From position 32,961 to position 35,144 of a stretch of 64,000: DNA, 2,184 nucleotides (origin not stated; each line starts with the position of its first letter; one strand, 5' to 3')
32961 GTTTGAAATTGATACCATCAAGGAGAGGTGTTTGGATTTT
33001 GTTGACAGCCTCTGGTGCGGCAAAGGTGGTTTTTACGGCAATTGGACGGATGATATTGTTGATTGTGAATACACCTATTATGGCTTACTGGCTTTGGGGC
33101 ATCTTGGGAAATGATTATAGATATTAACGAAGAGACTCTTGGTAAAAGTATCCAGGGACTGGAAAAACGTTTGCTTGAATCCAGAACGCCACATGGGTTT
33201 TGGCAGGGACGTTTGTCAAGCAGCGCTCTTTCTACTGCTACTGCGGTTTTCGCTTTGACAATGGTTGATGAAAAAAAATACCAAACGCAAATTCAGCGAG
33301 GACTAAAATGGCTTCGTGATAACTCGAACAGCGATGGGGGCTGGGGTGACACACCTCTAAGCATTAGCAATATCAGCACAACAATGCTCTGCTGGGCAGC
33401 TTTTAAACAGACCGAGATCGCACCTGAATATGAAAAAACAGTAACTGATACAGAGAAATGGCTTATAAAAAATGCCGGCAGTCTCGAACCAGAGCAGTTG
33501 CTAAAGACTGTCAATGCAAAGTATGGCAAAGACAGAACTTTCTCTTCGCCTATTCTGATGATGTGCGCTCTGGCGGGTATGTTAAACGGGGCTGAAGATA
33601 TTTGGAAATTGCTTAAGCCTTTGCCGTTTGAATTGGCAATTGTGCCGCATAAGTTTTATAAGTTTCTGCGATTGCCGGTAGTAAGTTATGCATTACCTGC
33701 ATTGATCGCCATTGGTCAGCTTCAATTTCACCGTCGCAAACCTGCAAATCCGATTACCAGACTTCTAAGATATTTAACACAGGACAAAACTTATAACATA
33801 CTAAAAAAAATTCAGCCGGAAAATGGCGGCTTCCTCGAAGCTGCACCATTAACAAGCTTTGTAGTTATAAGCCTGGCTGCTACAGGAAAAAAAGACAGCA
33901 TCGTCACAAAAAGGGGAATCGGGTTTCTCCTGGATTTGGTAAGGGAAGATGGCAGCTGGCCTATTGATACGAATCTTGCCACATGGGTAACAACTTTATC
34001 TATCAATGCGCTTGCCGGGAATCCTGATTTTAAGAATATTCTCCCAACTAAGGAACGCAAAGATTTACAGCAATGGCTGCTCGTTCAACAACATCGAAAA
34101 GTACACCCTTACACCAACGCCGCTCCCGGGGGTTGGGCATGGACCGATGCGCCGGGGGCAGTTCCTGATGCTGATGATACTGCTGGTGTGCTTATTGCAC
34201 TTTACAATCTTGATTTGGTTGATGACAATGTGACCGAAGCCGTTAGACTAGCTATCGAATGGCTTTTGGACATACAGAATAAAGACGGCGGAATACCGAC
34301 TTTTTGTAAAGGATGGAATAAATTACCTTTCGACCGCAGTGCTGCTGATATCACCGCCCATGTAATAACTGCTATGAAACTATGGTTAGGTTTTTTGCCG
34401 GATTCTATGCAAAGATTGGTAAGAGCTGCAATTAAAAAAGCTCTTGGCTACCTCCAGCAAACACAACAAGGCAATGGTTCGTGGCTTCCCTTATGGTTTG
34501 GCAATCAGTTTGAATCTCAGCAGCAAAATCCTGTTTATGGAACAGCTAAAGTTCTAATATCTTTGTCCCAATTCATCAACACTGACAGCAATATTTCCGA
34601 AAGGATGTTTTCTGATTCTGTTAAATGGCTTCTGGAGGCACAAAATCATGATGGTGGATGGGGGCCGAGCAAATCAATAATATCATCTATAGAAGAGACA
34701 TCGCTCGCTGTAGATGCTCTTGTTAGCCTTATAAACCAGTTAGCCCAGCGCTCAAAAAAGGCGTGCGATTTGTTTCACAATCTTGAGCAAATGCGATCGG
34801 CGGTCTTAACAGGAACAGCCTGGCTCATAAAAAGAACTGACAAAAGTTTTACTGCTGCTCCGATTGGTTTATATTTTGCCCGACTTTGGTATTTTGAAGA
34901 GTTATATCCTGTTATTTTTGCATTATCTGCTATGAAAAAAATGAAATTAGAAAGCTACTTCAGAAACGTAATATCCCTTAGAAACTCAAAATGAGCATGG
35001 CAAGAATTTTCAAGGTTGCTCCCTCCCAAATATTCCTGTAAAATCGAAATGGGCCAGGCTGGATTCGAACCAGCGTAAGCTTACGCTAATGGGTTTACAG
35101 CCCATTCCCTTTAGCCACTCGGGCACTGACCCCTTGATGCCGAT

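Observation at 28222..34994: Non-canonical terpenoid block: ferredoxin, B12-radical-SAM, Cys-domain-polyprenyl synthase fusion, a small alpha/alpha-toroid protein and an SHC-like cyclase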

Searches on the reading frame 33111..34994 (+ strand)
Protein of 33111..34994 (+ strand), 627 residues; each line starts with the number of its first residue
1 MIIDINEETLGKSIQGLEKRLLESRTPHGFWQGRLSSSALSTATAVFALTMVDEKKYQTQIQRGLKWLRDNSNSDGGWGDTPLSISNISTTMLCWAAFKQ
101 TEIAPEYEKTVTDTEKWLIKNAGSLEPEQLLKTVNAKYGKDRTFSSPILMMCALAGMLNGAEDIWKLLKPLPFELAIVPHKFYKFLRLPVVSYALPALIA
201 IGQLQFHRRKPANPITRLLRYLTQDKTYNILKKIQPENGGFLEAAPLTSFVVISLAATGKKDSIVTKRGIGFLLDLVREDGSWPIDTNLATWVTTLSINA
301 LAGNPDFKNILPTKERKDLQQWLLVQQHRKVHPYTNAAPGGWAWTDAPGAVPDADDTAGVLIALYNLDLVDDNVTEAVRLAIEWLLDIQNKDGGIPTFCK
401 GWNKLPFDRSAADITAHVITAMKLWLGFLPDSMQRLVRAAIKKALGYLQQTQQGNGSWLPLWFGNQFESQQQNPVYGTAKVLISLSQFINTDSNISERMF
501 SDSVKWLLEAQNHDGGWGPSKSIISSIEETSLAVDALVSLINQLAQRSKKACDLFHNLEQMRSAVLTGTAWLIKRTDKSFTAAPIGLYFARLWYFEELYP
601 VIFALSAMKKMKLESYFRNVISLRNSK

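Call 4: search_protein_families(library=pfam, proteins=[window:33111-34994:+], max_evalue=0.01)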
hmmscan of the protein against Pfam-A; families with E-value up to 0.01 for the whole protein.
window:33111-34994:+ (627 aa): 6 families
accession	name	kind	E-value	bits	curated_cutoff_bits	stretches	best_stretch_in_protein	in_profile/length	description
PF13243.12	SQHop_cyclase_C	-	1.6e-42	146.1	26.1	2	292-577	5-279/319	Squalene-hopene cyclase C-terminal domain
PF13249.12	SQHop_cyclase_N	-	8.2e-14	51.9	26.2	1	17-105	4-91/291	Squalene-hopene cyclase N-terminal domain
PF00432.27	Prenyltrans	-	5.4e-12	46.2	26.5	1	364-548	36-192/304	Prenyltransferase alpha-alpha toroid domain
PF07678.20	TED_complement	-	2e-10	40.7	22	0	370-454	108-192/312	A-macroglobulin TED domain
PF09492.16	Pec_lyase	-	3.2e-05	23.8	22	0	371-485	57-179/292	Pectic acid lyase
PF17383.7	kleA_kleC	-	0.0042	17.8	25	1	535-584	17-66/76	Uncharacterized KorC regulated protein A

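Call 5: search_protein_families(library=ncbifam, proteins=[window:33111-34994:+], max_evalue=0.01)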
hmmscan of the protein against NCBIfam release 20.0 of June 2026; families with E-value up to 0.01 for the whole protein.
window:33111-34994:+ (627 aa): 6 families
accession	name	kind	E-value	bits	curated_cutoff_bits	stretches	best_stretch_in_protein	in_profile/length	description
TIGR01787.1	squalene_cyclas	subfamily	4e-35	121.5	322.7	2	289-521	294-531/622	squalene/oxidosqualene cyclases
TIGR01507.1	hopene_cyclase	equivalog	1.6e-32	112.7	431.1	2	322-522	347-546/640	squalene--hopene cyclase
TIGR03463.1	osq_cycl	subfamily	9.9e-28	96.8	851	2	290-608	305-631/634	2,3-oxidosqualene cyclase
NF053823.1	SCO2321_fam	equivalog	9.3e-24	84.1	300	3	41-107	103-167/405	SCO2321 family membrane protein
TIGR04277.1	squa_tetra_cyc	equivalog_domain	8e-19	67.6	500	2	350-520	360-527/624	tetrahymanol synthase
TIGR02474.1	pec_lyase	equivalog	6e-07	29.3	189.8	1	372-486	64-183/295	pectate lyase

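Call 7: find_encoding_contigs(protein=window:33111-34994:+, flank=10000, max_places=6)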
Protein window:33111-34994:+ (627 aa): no gene with exactly this product is on record in the collection.

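Call 8: find_homologous_proteins(query=window:33111-34994:+, max_evalue=0.00001)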
Query window:33111-34994:+ (627 aa): 8000 proteins with E <= 0.00001 among 8000 candidates; the best 120 are listed.
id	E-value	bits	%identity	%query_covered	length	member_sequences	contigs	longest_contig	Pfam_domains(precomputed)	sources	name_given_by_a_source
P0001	0.0e+0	1423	99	100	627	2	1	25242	PF09492.17,PF07678.21,PF13243.13,PF00432.28,PF13249.13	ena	-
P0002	0.0e+0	1218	84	100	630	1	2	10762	PF09492.17,PF07678.21,PF13243.13,PF00432.28,PF13249.13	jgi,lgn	-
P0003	0.0e+0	1199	86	98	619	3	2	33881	PF07678.21,PF13243.13,PF00432.28,PF13249.13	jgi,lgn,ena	-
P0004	0.0e+0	1186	85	98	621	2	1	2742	PF07678.21,PF13243.13,PF00432.28,PF13249.13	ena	-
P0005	0.0e+0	1151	81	98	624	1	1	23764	PF07678.21,PF13243.13,PF00432.28,PF13249.13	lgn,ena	-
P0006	0.0e+0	1144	80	100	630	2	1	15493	PF07678.21,PF13243.13,PF00432.28,PF13249.13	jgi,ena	-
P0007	0.0e+0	1121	79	99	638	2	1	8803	PF07678.21,PF13243.13,PF00432.28,PF13249.13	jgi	-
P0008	0.0e+0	1116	81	98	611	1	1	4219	PF07678.21,PF13243.13,PF00432.28,PF13249.13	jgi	-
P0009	0.0e+0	1115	81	98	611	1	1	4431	PF07678.21,PF13243.13,PF00432.28,PF13249.13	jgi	-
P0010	0.0e+0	1073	76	98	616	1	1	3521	PF09492.17,PF07678.21,PF13243.13,PF00432.28,PF13249.13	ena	-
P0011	1.7e-296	1003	71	97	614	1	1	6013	PF09492.17,PF07678.21,PF13243.13,PF00432.28,PF13249.13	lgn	-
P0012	1.1e-279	948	68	98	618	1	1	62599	PF09492.17,PF07678.21,PF13243.13,PF00432.28,PF13249.13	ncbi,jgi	ncbi:MAG: prenyltransferase/squalene oxidase repeat-containing protein [Planctomycetota bacterium]|j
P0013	5.1e-278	942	68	97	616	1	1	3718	PF09492.17,PF07678.21,PF07470.20,PF13243.13,PF00432.28,PF13249.13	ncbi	-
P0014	7.5e-278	941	67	97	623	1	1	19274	PF07678.21,PF13243.13,PF00432.28,PF13249.13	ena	-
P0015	8.6e-278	941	67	97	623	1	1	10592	PF07678.21,PF13243.13,PF00432.28,PF13249.13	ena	-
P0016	1.0e-277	941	67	97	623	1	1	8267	PF07678.21,PF13243.13,PF00432.28,PF13249.13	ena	-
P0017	1.5e-277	940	67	97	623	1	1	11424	PF07678.21,PF13243.13,PF00432.28,PF13249.13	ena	-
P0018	1.6e-277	940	67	97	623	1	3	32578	PF07678.21,PF13243.13,PF00432.28,PF13249.13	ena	-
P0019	9.6e-277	938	67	97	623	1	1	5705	PF07678.21,PF13243.13,PF00432.28,PF13249.13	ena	-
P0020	1.5e-276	937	67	97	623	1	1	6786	PF07678.21,PF13243.13,PF00432.28,PF13249.13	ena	-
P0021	1.5e-276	937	67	97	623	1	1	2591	PF07678.21,PF13243.13,PF00432.28,PF13249.13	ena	-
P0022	4.0e-275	932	66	97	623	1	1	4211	PF07678.21,PF13243.13,PF00432.28,PF13249.13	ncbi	-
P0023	9.6e-275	931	67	97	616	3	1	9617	PF07678.21,PF13243.13,PF00432.28,PF13249.13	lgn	-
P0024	4.2e-274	929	68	97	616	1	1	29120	PF09492.17,PF07678.21,PF13243.13,PF00432.28,PF13249.13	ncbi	ncbi:prenyltransferase/squalene oxidase repeat-containing protein [Planctomycetota bacterium]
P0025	1.5e-273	927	67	98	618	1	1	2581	PF09492.17,PF07678.21,PF07470.20,PF13243.13,PF00432.28,PF13249.13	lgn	-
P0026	1.8e-273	927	67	96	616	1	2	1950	PF07678.21,PF13243.13,PF00432.28,PF13249.13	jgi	jgi:squalene-hopene/tetraprenyl-beta-curcumene cyclase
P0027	3.0e-272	923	66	97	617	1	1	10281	PF07678.21,PF13243.13,PF00432.28,PF13249.13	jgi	jgi:squalene-hopene/tetraprenyl-beta-curcumene cyclase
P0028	4.0e-268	909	65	97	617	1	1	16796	PF09492.17,PF07678.21,PF07470.20,PF13243.13,PF00432.28,PF13249.13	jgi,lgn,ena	-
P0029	3.5e-267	906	65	97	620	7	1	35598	PF09492.17,PF07678.21,PF13243.13,PF00432.28,PF13249.13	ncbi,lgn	-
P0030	1.1e-266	905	65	97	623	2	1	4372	PF07678.21,PF13243.13,PF00432.28,PF13249.13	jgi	jgi:squalene-hopene/tetraprenyl-beta-curcumene cyclase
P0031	3.6e-265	900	66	98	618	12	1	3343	PF09492.17,PF07678.21,PF13243.13,PF00432.28,PF13249.13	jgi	jgi:squalene-hopene/tetraprenyl-beta-curcumene cyclase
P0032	2.2e-264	897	65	98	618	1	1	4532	PF07678.21,PF13243.13,PF00432.28,PF13249.13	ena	-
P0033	5.4e-263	892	66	97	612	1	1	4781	PF09492.17,PF07678.21,PF13243.13,PF00432.28,PF13249.13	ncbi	-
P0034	5.6e-263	892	65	97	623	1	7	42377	PF07678.21,PF13243.13,PF00432.28,PF13249.13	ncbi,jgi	ncbi:MAG: prenyltransferase/squalene oxidase repeat-containing protein [Planctomycetota bacterium]|j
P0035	4.4e-260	883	64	97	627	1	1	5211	PF09492.17,PF07678.21,PF13243.13,PF00432.28,PF13249.13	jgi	jgi:squalene-hopene/tetraprenyl-beta-curcumene cyclase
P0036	5.3e-243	826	59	97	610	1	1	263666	PF07678.21,PF13243.13,PF00432.28,PF13249.13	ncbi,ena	-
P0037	5.1e-240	816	64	88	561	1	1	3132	PF07678.21,PF13243.13,PF00432.28,PF13249.13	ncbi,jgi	ncbi:MAG: prenyltransferase/squalene oxidase repeat-containing protein, partial [Planctomycetota bac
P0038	3.0e-237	807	57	97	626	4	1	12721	PF13243.13,PF00432.28,PF13249.13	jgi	-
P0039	4.5e-235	800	58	97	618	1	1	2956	PF07678.21,PF13243.13,PF00432.28,PF13249.13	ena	-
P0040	6.9e-235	800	57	97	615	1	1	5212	PF07678.21,PF13243.13,PF00432.28,PF13249.13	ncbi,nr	ncbi:MAG: hypothetical protein JXM79_25520 [Sedimentisphaerales bacterium]|nr:hypothetical protein [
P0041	3.2e-234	797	66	85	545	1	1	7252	PF07678.21,PF13243.13,PF00432.28,PF13249.13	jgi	jgi:squalene-hopene/tetraprenyl-beta-curcumene cyclase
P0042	1.2e-233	795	57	97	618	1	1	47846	PF09492.17,PF07678.21,PF13243.13,PF00432.28,PF13249.13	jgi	-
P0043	1.5e-232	792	59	97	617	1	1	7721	PF07678.21,PF13243.13,PF00432.28,PF13249.13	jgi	jgi:squalene-hopene/tetraprenyl-beta-curcumene cyclase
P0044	4.9e-232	790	57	97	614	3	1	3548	PF09492.17,PF07678.21,PF13243.13,PF00432.28,PF13249.13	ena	-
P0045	3.2e-231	787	58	97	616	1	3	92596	PF07678.21,PF13243.13,PF00432.28,PF13249.13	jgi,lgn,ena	-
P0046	6.4e-231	786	57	97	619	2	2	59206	PF07678.21,PF13243.13,PF00432.28,PF13249.13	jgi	jgi:squalene-hopene/tetraprenyl-beta-curcumene cyclase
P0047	7.3e-231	786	56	97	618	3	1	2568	PF07678.21,PF13243.13,PF00432.28,PF13249.13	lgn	-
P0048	8.5e-231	786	57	97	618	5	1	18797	PF07678.21,PF13243.13,PF00432.28,PF13249.13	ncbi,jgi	-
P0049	2.2e-230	785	57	97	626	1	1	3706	PF07678.21,PF13243.13,PF00432.28,PF13249.13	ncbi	-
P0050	7.1e-230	783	56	98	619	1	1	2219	PF07678.21,PF13243.13,PF00432.28,PF13249.13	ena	-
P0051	2.0e-229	781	56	97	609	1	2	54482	PF09492.17,PF07678.21,PF13243.13,PF00432.28,PF13249.13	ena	-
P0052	2.2e-229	781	57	98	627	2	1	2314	PF13243.13,PF00432.28,PF13249.13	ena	-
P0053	2.8e-229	781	58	97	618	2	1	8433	PF07678.21,PF13243.13,PF00432.28,PF13249.13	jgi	-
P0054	1.3e-228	779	56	97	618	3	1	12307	PF07678.21,PF13243.13,PF00432.28,PF13249.13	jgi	-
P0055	2.6e-228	778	56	97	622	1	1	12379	PF09492.17,PF07678.21,PF13243.13,PF00432.28,PF13249.13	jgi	jgi:squalene-hopene/tetraprenyl-beta-curcumene cyclase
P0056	4.4e-228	777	56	97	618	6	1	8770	PF07678.21,PF13243.13,PF00432.28,PF13249.13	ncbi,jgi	ncbi:MAG: prenyltransferase/squalene oxidase repeat-containing protein [Planctomycetota bacterium]|j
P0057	6.0e-228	777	56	97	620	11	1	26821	PF07678.21,PF13243.13,PF00432.28,PF13249.13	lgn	-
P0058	1.0e-227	776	57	97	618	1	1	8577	PF07678.21,PF13243.13,PF00432.28,PF13249.13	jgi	-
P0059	1.3e-227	776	56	97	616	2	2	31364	PF09492.17,PF07678.21,PF13243.13,PF00432.28,PF13249.13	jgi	jgi:squalene-hopene/tetraprenyl-beta-curcumene cyclase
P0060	1.5e-227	775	57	97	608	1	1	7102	PF09492.17,PF07678.21,PF13243.13,PF00432.28,PF13249.13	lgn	-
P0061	3.8e-227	774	57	98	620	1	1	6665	PF07678.21,PF13243.13,PF00432.28,PF13249.13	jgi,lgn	-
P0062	8.9e-227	773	57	97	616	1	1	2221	PF07678.21,PF13243.13,PF00432.28,PF13249.13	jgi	jgi:squalene-hopene/tetraprenyl-beta-curcumene cyclase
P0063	9.2e-227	773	55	97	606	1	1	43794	PF09492.17,PF07678.21,PF13243.13,PF00432.28,PF13249.13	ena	-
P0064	1.7e-226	772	55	97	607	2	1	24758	PF07678.21,PF13243.13,PF00432.28,PF13249.13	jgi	jgi:squalene-hopene/tetraprenyl-beta-curcumene cyclase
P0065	2.6e-226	771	56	98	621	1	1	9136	PF07678.21,PF13243.13,PF00432.28,PF13249.13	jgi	jgi:squalene-hopene/tetraprenyl-beta-curcumene cyclase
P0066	8.0e-226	770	56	97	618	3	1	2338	PF07678.21,PF13243.13,PF00432.28,PF13249.13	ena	-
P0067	8.4e-226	770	57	97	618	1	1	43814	PF13243.13,PF00432.28,PF13249.13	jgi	-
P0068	1.0e-225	769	55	98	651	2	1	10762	PF13243.13,PF00432.28,PF13249.13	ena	-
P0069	1.2e-225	769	56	98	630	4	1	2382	PF07678.21,PF13243.13,PF00432.28,PF13249.13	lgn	-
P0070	1.5e-225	769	55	97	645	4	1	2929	PF07678.21,PF13243.13,PF00432.28,PF13249.13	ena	-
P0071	5.2e-225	767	58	95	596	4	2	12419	PF07678.21,PF13243.13,PF00432.28,PF13249.13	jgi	jgi:squalene-hopene/tetraprenyl-beta-curcumene cyclase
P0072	6.2e-225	767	56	97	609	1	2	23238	PF07678.21,PF13243.13,PF00432.28,PF13249.13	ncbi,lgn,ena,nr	ncbi:MAG: squalene--hopene cyclase [Phycisphaerae bacterium]|nr:squalene--hopene cyclase [Phycisphae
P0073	1.2e-224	766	55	97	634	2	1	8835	PF07678.21,PF13243.13,PF00432.28,PF13249.13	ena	-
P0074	4.2e-224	764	55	97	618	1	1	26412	PF07678.21,PF13243.13,PF00432.28,PF13249.13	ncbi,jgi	ncbi:MAG: prenyltransferase/squalene oxidase repeat-containing protein [Planctomycetota bacterium]|j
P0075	7.3e-224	763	55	97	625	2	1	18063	PF07678.21,PF13243.13,PF00432.28,PF13249.13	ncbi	-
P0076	1.4e-223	762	54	97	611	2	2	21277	PF07678.21,PF13243.13,PF00432.28,PF13249.13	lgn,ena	-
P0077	1.9e-223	762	56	97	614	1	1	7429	PF09492.17,PF07678.21,PF13243.13,PF00432.28,PF13249.13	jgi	-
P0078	4.7e-223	760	57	97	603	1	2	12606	PF09492.17,PF13243.13,PF00432.28,PF13249.13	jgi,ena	-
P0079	9.0e-223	759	54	97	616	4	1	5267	PF07678.21,PF13243.13,PF00432.28,PF13249.13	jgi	jgi:squalene-hopene/tetraprenyl-beta-curcumene cyclase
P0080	3.8e-222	757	54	97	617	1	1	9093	PF07678.21,PF13243.13,PF00432.28,PF13249.13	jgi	-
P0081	6.4e-222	757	55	97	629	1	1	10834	PF09492.17,PF07678.21,PF13243.13,PF00432.28,PF13249.13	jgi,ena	-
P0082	2.4e-221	755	55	97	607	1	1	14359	PF09492.17,PF07678.21,PF13243.13,PF00432.28,PF13249.13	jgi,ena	-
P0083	3.2e-221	754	56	97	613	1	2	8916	PF07678.21,PF13243.13,PF00432.28,PF13249.13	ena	-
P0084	5.1e-221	754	57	94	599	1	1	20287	PF07678.21,PF13243.13,PF00432.28,PF13249.13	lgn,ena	-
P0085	6.3e-221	753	55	97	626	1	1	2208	PF07678.21,PF13243.13,PF00432.28,PF13249.13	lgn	-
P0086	8.6e-221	753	55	97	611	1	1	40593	PF07678.21,PF13243.13,PF00432.28,PF13249.13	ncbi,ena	-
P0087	9.0e-221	753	54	98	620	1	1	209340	PF07678.21,PF13243.13,PF00432.28,PF13249.13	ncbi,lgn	-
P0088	1.4e-220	752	55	97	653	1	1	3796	PF07678.21,PF13243.13,PF00432.28,PF13249.13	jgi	-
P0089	1.5e-220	752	54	97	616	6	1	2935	PF07678.21,PF13243.13,PF00432.28,PF13249.13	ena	-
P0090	1.7e-220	752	56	98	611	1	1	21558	PF13243.13,PF13249.13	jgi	-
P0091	1.9e-220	752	54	97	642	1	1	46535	PF09492.17,PF07678.21,PF13243.13,PF00432.28,PF13249.13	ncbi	-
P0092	3.1e-220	751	55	97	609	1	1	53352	PF07678.21,PF13243.13,PF00432.28,PF13249.13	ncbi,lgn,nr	ncbi:MAG: hypothetical protein JW720_06980 [Sedimentisphaerales bacterium]|nr:hypothetical protein [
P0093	3.6e-220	751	55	97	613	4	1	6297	PF07678.21,PF13243.13,PF00432.28,PF13249.13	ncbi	-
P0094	3.7e-220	751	56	94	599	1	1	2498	PF13243.13,PF00432.28,PF13249.13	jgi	jgi:squalene-hopene/tetraprenyl-beta-curcumene cyclase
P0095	4.0e-220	751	54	97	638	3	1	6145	PF13243.13,PF00432.28,PF13249.13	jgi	-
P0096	5.8e-220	750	55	97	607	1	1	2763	PF07678.21,PF13243.13,PF00432.28,PF13249.13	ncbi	-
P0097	6.4e-220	750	54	97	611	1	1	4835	PF07678.21,PF13243.13,PF00432.28,PF13249.13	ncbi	-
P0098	6.6e-220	750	53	97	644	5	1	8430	PF07678.21,PF13243.13,PF00432.28,PF13249.13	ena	-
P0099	7.2e-220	750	54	97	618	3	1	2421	PF07678.21,PF13243.13,PF00432.28,PF13249.13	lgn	-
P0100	8.8e-220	750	55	97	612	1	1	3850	PF09492.17,PF07678.21,PF13243.13,PF00432.28,PF13249.13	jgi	-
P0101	1.0e-219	749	55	97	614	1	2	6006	PF09492.17,PF07678.21,PF13243.13,PF00432.28,PF13249.13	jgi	-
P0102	2.4e-219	748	55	97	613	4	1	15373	PF07678.21,PF13243.13,PF00432.28,PF13249.13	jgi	-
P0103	1.5e-218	746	54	98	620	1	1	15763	PF07678.21,PF13243.13,PF00432.28,PF13249.13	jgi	-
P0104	1.6e-218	745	55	97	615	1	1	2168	PF07678.21,PF13243.13,PF00432.28,PF13249.13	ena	-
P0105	2.9e-218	745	52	97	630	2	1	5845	PF07678.21,PF13243.13,PF00432.28,PF13249.13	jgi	jgi:squalene-hopene/tetraprenyl-beta-curcumene cyclase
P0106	3.8e-218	744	54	97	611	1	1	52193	PF07678.21,PF13243.13,PF00432.28,PF13249.13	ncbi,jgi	ncbi:MAG: prenyltransferase/squalene oxidase repeat-containing protein [Planctomycetota bacterium]|j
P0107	3.8e-218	744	54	97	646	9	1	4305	PF09492.17,PF07678.21,PF13243.13,PF00432.28,PF13249.13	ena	-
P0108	3.8e-218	744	53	97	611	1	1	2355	PF07678.21,PF13243.13,PF00432.28,PF13249.13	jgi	jgi:squalene-hopene/tetraprenyl-beta-curcumene cyclase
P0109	5.6e-218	744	54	97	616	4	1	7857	PF07678.21,PF13243.13,PF00432.28,PF13249.13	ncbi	-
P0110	8.6e-218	743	54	97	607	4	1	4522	PF09492.17,PF07678.21,PF13243.13,PF00432.28,PF13249.13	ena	-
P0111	1.0e-217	743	55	97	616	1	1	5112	PF07678.21,PF13243.13,PF00432.28,PF13249.13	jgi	-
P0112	1.3e-217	742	55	97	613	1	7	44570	PF09492.17,PF07678.21,PF13243.13,PF00432.28,PF13249.13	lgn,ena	-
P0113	1.4e-217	742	54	97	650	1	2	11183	PF09492.17,PF07678.21,PF13243.13,PF00432.28,PF13249.13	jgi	jgi:squalene-hopene/tetraprenyl-beta-curcumene cyclase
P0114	1.6e-217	742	54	97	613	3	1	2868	PF07678.21,PF13243.13,PF00432.28,PF13249.13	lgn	-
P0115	1.9e-217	742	51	97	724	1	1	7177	PF13243.13,PF00432.28,PF13249.13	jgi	-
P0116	4.2e-217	741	51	99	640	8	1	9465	PF07678.21,PF13243.13,PF00432.28,PF13249.13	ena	-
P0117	4.9e-217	741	53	97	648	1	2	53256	PF09492.17,PF07678.21,PF13243.13,PF00432.28,PF13249.13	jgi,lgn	jgi:squalene-hopene/tetraprenyl-beta-curcumene cyclase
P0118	9.4e-217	740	53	97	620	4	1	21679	PF09492.17,PF07678.21,PF13243.13,PF00432.28,PF13249.13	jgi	-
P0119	2.0e-216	739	52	97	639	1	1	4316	PF09492.17,PF07678.21,PF13243.13,PF00432.28,PF13249.13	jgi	jgi:squalene-hopene/tetraprenyl-beta-curcumene cyclase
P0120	2.5e-216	738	53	97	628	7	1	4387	PF09492.17,PF13243.13,PF00432.28,PF13249.13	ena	-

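Call 9: find_encoding_contigs(protein=P0036, flank=10000, max_places=2)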
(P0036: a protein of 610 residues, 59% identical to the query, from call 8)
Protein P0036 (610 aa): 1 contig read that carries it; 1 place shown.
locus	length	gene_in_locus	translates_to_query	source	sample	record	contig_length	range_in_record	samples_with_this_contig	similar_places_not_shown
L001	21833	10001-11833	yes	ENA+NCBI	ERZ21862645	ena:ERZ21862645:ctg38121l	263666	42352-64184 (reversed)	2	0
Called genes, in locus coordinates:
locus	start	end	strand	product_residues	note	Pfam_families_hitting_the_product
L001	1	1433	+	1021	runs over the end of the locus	PF04851:ResIII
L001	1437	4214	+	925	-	PF01555:N6_N4_Mtase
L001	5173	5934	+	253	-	PF13237:Fer4_10 (weak)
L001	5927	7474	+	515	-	PF04055:Radical_SAM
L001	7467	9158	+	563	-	PF01976:DUF116, PF00348:polyprenyl_synt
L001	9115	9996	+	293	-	PF00432:Prenyltrans (faint)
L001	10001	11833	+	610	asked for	PF00432:Prenyltrans (faint), PF13249:SQHop_cyclase_N, PF07678:TED_complement (faint), PF13243:SQHop_cyclase_C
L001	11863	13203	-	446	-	PF01408:GFO_IDH_MocA, PF19051:GFO_IDH_MocA_C2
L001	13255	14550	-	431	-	PF01408:GFO_IDH_MocA, PF22725:GFO_IDH_MocA_C3 (faint), PF19051:GFO_IDH_MocA_C2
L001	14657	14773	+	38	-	-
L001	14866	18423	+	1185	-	PF07953:Toxin_R_bind_N (faint), PF13385:Laminin_G_3, PF07581:Glug (faint), PF13385:Laminin_G_3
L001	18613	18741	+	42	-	-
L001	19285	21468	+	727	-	PF08206:OB_RNB, PF17876:CSD2, PF00773:RNB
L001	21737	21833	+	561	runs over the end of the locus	PF02119:FlgI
